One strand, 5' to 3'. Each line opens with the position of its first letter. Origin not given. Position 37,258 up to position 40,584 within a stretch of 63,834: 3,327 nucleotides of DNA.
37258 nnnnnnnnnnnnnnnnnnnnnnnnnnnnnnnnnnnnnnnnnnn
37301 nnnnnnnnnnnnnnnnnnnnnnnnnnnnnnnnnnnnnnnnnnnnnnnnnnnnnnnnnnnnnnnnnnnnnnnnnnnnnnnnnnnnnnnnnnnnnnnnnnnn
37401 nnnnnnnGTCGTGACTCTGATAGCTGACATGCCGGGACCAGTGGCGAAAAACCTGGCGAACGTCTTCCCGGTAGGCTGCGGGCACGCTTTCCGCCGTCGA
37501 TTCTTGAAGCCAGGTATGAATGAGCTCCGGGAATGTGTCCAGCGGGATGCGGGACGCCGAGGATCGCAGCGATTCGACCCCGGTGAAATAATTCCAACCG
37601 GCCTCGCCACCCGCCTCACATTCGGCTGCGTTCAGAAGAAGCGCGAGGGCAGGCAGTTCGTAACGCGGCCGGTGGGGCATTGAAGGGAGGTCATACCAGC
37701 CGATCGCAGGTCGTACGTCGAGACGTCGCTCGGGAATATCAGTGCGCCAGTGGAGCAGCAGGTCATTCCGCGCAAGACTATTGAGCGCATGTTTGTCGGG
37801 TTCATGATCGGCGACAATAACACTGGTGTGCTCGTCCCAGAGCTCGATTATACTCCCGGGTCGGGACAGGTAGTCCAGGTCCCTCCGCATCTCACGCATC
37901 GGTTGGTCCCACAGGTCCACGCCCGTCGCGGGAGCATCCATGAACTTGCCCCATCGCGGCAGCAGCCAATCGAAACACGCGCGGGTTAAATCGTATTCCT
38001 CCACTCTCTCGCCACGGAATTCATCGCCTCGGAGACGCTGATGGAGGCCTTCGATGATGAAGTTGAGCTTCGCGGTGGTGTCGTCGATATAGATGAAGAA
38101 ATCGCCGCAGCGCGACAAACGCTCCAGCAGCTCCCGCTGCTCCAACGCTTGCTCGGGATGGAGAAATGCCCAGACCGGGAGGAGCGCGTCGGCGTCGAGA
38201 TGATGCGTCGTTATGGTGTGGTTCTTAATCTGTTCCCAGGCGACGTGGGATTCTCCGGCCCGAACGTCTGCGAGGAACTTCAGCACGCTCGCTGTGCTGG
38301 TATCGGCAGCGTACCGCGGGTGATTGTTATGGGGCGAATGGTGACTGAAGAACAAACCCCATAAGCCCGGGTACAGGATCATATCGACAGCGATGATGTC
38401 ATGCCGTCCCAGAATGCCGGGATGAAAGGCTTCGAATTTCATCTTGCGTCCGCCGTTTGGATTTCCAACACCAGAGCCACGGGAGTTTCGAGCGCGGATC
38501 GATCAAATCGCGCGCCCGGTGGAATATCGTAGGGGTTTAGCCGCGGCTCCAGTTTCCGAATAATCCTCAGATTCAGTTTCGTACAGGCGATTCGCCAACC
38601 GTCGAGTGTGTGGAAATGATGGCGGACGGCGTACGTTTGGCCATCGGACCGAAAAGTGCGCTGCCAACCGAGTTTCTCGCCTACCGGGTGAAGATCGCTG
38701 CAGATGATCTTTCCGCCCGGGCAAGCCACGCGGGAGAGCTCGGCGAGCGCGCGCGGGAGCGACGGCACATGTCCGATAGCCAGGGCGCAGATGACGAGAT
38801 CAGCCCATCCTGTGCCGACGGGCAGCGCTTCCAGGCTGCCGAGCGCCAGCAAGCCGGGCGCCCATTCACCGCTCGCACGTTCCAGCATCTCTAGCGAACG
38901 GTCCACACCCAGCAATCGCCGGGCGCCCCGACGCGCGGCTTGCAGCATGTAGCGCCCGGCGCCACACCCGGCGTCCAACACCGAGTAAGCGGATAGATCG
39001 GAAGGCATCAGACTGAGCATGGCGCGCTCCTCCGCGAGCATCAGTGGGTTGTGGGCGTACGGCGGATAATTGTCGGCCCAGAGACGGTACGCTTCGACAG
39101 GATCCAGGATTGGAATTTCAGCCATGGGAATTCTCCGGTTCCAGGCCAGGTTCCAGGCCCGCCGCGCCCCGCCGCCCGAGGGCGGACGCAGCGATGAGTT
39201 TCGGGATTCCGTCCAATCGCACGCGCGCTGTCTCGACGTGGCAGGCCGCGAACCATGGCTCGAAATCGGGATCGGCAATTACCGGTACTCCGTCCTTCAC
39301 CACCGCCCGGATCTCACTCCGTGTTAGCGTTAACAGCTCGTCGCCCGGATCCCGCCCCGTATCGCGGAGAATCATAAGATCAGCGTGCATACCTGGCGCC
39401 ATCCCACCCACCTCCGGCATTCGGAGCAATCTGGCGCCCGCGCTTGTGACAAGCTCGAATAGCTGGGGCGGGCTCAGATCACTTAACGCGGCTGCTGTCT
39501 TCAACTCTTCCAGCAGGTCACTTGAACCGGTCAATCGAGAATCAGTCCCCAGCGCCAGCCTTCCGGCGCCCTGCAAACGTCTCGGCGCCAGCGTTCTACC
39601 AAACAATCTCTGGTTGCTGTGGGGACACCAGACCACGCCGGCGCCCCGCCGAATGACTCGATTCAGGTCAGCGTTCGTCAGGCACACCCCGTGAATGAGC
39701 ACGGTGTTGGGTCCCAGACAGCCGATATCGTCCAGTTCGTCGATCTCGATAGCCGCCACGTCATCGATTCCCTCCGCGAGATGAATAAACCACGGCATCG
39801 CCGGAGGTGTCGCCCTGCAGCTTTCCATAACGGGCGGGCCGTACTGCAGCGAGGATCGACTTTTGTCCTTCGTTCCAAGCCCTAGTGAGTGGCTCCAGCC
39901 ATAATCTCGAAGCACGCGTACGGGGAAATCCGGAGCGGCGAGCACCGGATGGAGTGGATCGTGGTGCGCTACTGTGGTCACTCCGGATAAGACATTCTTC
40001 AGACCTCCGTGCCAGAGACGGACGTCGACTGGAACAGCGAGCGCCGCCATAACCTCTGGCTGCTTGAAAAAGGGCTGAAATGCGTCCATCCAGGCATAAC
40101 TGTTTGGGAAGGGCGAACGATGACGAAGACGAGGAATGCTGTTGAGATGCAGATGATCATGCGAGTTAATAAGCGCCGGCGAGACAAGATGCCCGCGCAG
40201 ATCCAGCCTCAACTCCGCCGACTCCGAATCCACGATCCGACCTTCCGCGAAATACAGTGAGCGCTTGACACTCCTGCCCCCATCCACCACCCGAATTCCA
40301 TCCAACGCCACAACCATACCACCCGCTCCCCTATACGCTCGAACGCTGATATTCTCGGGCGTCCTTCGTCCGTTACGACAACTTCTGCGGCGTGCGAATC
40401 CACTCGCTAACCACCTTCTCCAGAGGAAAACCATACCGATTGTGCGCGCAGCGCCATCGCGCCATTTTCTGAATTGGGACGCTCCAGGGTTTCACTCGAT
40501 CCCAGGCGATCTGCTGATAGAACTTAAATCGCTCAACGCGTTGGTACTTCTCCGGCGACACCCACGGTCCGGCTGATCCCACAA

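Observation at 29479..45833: Thirteen-gene translationally coupled operon built around four cobalamin-type radical SAM enzymes, with no pathway I can name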

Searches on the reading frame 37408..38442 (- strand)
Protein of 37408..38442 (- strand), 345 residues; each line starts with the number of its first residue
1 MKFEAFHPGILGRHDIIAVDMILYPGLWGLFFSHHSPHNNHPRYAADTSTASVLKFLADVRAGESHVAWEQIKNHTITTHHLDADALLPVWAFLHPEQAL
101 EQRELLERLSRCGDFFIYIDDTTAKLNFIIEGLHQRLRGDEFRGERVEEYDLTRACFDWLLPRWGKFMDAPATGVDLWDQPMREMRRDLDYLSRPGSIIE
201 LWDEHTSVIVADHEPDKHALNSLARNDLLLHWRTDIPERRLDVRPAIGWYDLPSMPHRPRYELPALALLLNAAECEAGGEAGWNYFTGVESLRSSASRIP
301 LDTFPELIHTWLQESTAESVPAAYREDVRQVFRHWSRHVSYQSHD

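Call 77: predict_structure(alignment_id=A2)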
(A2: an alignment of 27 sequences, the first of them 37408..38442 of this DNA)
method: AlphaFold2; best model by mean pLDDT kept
length: 345 residues; sequences in the alignment: 27
mean_pLDDT: 90.9   pTM: 0.90
mean pLDDT of the five models: 90.9, 84.9, 84.3, 83.5, 82.1
residues with pLDDT >= 90: 255; 70-90: 74; 50-70: 16; < 50: 0
segments of 3 or more residues with pLDDT < 50: none
pLDDT, mean of each block of 10 residues (from residue 1): 92 91 83 76 84 94 87 91 94 97 96 92 98 88 76 95 97 97 98 97 95 95 95 95 76 74 95 96 90 95 95 93 91 90 77
secondary structure, 60 per line:
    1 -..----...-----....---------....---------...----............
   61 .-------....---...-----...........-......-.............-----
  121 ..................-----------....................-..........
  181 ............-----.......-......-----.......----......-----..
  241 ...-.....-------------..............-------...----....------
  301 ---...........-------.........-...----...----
elements in order: E16-19 E29-32 H49-61 H69-72 E76-78 H84-94 H96-101 H103-115 H121-138 H150-169 H171-192 E198-201 E206-211 H217-223 E228-233 E239-243 H245-249 H263-276 E284-286 E291-294 H304-314 H322-330

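Call 80: fold_search(model_id=the predicted structure, library=pdb)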
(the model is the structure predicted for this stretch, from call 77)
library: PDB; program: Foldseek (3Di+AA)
matches with E <= 10: 541; with E <= 0.001: 2
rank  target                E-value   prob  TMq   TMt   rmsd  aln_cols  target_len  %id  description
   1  8a8k_B                6.9e-04  0.99  0.31  0.33   9.9       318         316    9  PAP phosphatase from Methanothermococcus thermolithotrophicus refined to 3.1 A (released 2023-04-26)
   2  8a8k_A                9.2e-04  0.98  0.29  0.31  10.3       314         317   10  PAP phosphatase from Methanothermococcus thermolithotrophicus refined to 3.1 A (released 2023-04-26)
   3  5f54                  3.0e-03  0.80  0.28  0.18  10.7       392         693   10  Structure of RecJ complexed with dTMP (released 2016-06-15)
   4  7bih_B                6.3e-03  0.97  0.25  0.20   8.6       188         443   14  Crystal structure of RecJ-Cdc45 from Methanothermobacter Thermoautotrophicus in the closed state. (released 2022-07-27)
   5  5ghr_A                6.7e-03  0.96  0.22  0.18   9.1       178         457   12  DNA replication protein (released 2016-10-12)
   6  7bih_A                7.9e-03  0.97  0.25  0.20   8.1       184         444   13  Crystal structure of RecJ-Cdc45 from Methanothermobacter Thermoautotrophicus in the closed state. (released 2022-07-27)
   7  5x4i                  1.2e-02  0.96  0.27  0.21   7.5       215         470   13  Pyrococcus furiosus RecJ (D83A, Mn-soaking) (released 2018-02-14)
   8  7bhi_A                1.3e-02  0.94  0.25  0.20   7.7       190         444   14  Crystal structure of RecJ-Cdc45 from Methanothermobacter Thermoautotrophicus (released 2022-07-20)
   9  7bhi_B                1.4e-02  0.93  0.24  0.20   7.8       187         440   14  Crystal structure of RecJ-Cdc45 from Methanothermobacter Thermoautotrophicus (released 2022-07-20)
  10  5x4j                  2.9e-02  0.90  0.25  0.20   7.5       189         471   13  The crystal structure of Pyrococcus furiosus RecJ (Zn-soaking) (released 2018-02-14)
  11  9lq9                  3.1e-02  0.57  0.24  0.31  14.1       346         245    7  Crysral structure of NrN (released 2025-11-26)
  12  5x4h                  3.4e-02  0.84  0.25  0.20   7.8       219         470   15  The crystal structure of Pyrococcus furiosus RecJ (wild-type) (released 2018-02-14)
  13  5f55_A                3.4e-02  0.38  0.26  0.16  10.2       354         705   12  Structure of RecJ complexed with DNA (released 2016-06-15)
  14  2zxr                  3.6e-02  0.41  0.26  0.17  12.2       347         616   11  Crystal structure of RecJ in complex with Mg2+ from Thermus thermophilus HB8 (released 2010-01-05)
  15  6nly_A                3.6e-02  0.35  0.18  0.28  14.2       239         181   11  Fragment of human mitochondrial Alanyl-tRNA Synthetase C-Ala domain (released 2020-01-15)
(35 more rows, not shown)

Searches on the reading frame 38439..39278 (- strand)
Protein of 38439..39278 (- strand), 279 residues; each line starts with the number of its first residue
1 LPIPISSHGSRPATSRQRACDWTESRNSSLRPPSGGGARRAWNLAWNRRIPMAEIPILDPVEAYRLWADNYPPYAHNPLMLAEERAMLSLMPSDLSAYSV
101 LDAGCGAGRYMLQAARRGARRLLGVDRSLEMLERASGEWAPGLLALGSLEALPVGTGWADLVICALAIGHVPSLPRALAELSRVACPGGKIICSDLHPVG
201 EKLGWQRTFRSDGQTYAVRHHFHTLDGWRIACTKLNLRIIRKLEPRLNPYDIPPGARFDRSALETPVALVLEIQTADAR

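Call 3: search_protein_families(library=pfam, proteins=[window:38439-39278:-], max_evalue=0.01)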
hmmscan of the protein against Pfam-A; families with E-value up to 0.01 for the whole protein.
window:38439-39278:- (279 aa): 7 families
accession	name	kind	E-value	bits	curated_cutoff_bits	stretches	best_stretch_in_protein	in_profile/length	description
PF08241.18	Methyltransf_11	-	2.4e-17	63.8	21.2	1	101-193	1-95/95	Methyltransferase domain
PF13649.12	Methyltransf_25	-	3.8e-15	56.8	27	1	100-189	1-97/97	Methyltransferase domain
PF13847.12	Methyltransf_31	-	5.6e-12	46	27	1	96-197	3-113/145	Methyltransferase domain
PF13489.12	Methyltransf_23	-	1.3e-10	41.7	27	1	91-237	17-159/164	Methyltransferase domain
PF08242.18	Methyltransf_12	-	7.4e-07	30.3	30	1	101-191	1-98/98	Methyltransferase domain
PF08003.17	Methyltransf_9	-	0.0034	16.8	23.8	1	93-129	112-148/315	Protein of unknown function (DUF1698)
PF01209.24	Ubie_methyltran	-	0.0046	16.8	20.1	1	94-195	45-153/233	ubiE/COQ5 methyltransferase family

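Call 5: search_protein_families(library=ncbifam, proteins=[window:38439-39278:-], max_evalue=0.001)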
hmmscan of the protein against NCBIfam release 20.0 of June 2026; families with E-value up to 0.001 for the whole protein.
window:38439-39278:- (279 aa): 21 families
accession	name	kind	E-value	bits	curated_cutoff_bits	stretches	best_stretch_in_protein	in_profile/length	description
NF045667.1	MTase_DVU1556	equivalog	1e-15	57.7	155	1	97-201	23-127/213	DVU_1556 family methyltransferase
NF007610.0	PRK10258.1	equivalog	1.7e-14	53.8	342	1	88-196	35-141/251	malonyl-ACP O-methyltransferase BioC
TIGR02072.1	BioC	equivalog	2.2e-10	40.7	184.95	1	86-198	22-137/244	malonyl-ACP O-methyltransferase BioC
NF041537.1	ArsM_AhpD_UU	exception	4.2e-10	38.9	510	1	98-196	78-183/345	arsenite methyltransferase/AhpD domain selenoprotein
TIGR04290.1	meth_Rta_06860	hypoth_equivalog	3.1e-09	36.6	300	1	87-136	40-89/226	TIGR04290 family methyltransferase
NF001244.0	PRK00216.1-5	equivalog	4.8e-09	35.9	216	1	97-199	49-159/236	bifunctional demethylmenaquinone methyltransferase/2-methoxy-6-polyprenyl-1,4-benzoquinol methylase UbiE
NF008823.0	PRK11873.1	subfamily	5e-09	36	263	1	99-196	80-184/272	arsenite methyltransferase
TIGR01934.1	MenG_MenH_UbiE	subfamily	2.4e-08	33.6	158.35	1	96-200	39-148/223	ubiquinone/menaquinone biosynthesis methyltransferase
NF043040.1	corrin_prot_MT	hypoth_equivalog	6.9e-08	32.2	180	1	98-195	43-149/216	corrinoid protein-associated methyltransferase CpaM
NF047649.1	MTase_UXPK_star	exception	9.2e-08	31.4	460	1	99-197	80-185/283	methyltransferase/UXPK-star double selenoprotein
NF041536.1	ArsM_DUF2284_UU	exception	1.5e-07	30.1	575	1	99-196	79-183/459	arsenite methyltransferase/DUF2284 domain selenoprotein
TIGR02021.1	BchM-ChlM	equivalog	3.7e-06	26.5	158.9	1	85-136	42-93/218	magnesium protoporphyrin IX methyltransferase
TIGR01983.1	UbiG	equivalog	4.2e-06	26.2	102.95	1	93-195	46-153/228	bifunctional 2-polyprenyl-6-hydroxyphenol methylase/3-demethylubiquinol 3-O-methyltransferase UbiG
NF001241.0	PRK00216.1-2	equivalog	5.3e-05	23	327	1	97-196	52-150/231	demethylmenaquinone methyltransferase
NF052510.1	methyltran_MpqE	exception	0.00011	21.6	335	1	144-196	102-154/234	methyl-plastoquinone biosynthesis methyltransferase MpqE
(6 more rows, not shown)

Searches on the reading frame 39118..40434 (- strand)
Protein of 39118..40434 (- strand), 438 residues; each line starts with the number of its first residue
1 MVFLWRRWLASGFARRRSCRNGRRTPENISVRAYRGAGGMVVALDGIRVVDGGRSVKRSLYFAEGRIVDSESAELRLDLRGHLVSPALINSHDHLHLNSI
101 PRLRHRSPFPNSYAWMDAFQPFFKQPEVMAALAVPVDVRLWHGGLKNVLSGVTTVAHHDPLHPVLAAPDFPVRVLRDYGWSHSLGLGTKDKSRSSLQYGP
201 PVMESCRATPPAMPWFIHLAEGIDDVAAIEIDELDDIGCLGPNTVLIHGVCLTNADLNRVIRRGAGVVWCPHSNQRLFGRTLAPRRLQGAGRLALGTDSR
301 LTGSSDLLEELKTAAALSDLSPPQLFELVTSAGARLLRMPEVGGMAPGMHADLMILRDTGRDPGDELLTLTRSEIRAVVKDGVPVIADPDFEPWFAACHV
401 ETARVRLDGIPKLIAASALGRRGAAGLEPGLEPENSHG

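Call 3: search_protein_families(library=pfam, proteins=[window:39118-40434:-], max_evalue=0.01)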
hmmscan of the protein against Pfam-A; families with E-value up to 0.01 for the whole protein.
window:39118-40434:- (438 aa): 2 families
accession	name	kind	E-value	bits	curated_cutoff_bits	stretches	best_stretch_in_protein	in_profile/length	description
PF01979.26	Amidohydro_1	-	7.1e-15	55.5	25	1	230-382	170-342/345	Amidohydrolase family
PF07969.17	Amidohydro_3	-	1.2e-09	38.6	29.7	1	245-385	309-471/472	Amidohydrolase family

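Call 5: search_protein_families(library=ncbifam, proteins=[window:39118-40434:-], max_evalue=0.001)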
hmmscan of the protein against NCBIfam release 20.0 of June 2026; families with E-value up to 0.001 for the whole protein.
window:39118-40434:- (438 aa): 23 families
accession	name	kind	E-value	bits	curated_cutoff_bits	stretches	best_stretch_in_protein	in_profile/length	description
NF006055.0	PRK08203.1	equivalog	8.4e-20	70.7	532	1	230-387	255-427/455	8-oxoguanine deaminase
NF006056.0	PRK08204.1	subfamily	2.1e-14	53.1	391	1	214-358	217-381/449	hypothetical protein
TIGR02967.1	guan_deamin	equivalog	2.8e-14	52.9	375.4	1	233-358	230-362/401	guanine deaminase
NF006549.0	PRK09045.1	equivalog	6.6e-14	51.4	540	1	229-355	240-377/444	TRZ/ATZ family hydrolase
NF006252.0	PRK08393.1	equivalog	7.5e-14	51.6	617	1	217-356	207-362/424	N-ethylammeline chlorohydrolase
NF006681.0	PRK09229.1-2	equivalog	1.1e-12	47.5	362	1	232-357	255-387/451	formimidoylglutamate deiminase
NF006679.0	PRK09228.1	subfamily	9.5e-12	44.4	351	1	234-359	256-388/433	guanine deaminase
NF009059.0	PRK12393.1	equivalog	1.2e-11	44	543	1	235-357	264-395/460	amidohydrolase family protein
NF005552.0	PRK07213.1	equivalog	1.7e-11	43.6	294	1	244-379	236-373/382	chlorohydrolase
NF004701.0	PRK06038.1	equivalog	4.7e-11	42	609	1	229-356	229-365/432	N-ethylammeline chlorohydrolase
NF005540.0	PRK07203.1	equivalog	1.6e-10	40.3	444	1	213-317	219-328/444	putative aminohydrolase SsnA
NF005557.0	PRK07228.1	equivalog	2.1e-10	39.9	522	1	231-357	238-375/445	5'-deoxyadenosine deaminase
TIGR03314.1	Se_ssnA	subfamily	5.4e-10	38.7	455.5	1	214-319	219-334/441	putative selenium metabolism protein SsnA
NF004801.0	PRK06151.1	subfamily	6.8e-09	35.1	416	1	231-357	261-402/491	chlorohydrolase family protein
NF006269.1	PRK08418.1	equivalog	4.6e-08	32.2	320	1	243-358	255-376/408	aminofutalosine deaminase family hydrolase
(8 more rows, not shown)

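Call 62: search_solved_structures(query=window:39118-40317:-, max_evalue=0.01)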
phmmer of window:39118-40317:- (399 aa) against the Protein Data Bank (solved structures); distinct sequences matched with E-value up to 0.01: 22.
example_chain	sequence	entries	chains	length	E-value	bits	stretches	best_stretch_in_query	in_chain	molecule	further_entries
3hpa_A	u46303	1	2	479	1.7e-15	60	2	177-315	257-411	AMIDOHYDROLASE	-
7ww2_A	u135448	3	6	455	1.4e-14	57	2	194-316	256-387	8-oxoguanine deaminase | Hydroxydechloroatrazine ethylaminohydrolase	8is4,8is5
4dyk_A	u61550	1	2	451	1e-08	37.7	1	194-315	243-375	AMIDOHYDROLASE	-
4gbd_A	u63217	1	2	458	1e-08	37.7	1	194-315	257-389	Putative uncharacterized protein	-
2imr_A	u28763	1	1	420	1.7e-08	37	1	192-297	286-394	Hypothetical protein DR_0824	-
3lnp_A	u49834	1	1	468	3.3e-08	36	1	191-316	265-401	Amidohydrolase family Protein OLEI01672_1_465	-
4dzh_A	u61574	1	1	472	1.9e-07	33.5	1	189-315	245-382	AMIDOHYDROLASE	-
4f0r_A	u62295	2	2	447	6.8e-07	31.7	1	194-317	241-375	5-methylthioadenosine/S-adenosylhomocysteine deaminase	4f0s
4v1x_A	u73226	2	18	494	1.2e-06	30.9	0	171-317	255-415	ATRAZINE CHLOROHYDROLASE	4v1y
6ohb_A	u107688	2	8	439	2e-05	26.9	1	193-321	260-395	Guanine deaminase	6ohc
6s6y_A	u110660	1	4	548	5.3e-05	25.4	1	284-394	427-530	Formylmethanofuran dehydrogenase subunit A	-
6oh9_A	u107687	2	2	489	0.0001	24.5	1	193-316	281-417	Yeast Guanine Deaminase | Probable guanine deaminase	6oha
2ood_A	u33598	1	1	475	0.00012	24.2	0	199-238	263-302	Blr3880 protein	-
3e0l_A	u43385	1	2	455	0.00049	22.2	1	200-316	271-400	Guanine deaminase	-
2uz9_A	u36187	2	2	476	0.00053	22.1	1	200-316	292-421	GUANINE DEAMINASE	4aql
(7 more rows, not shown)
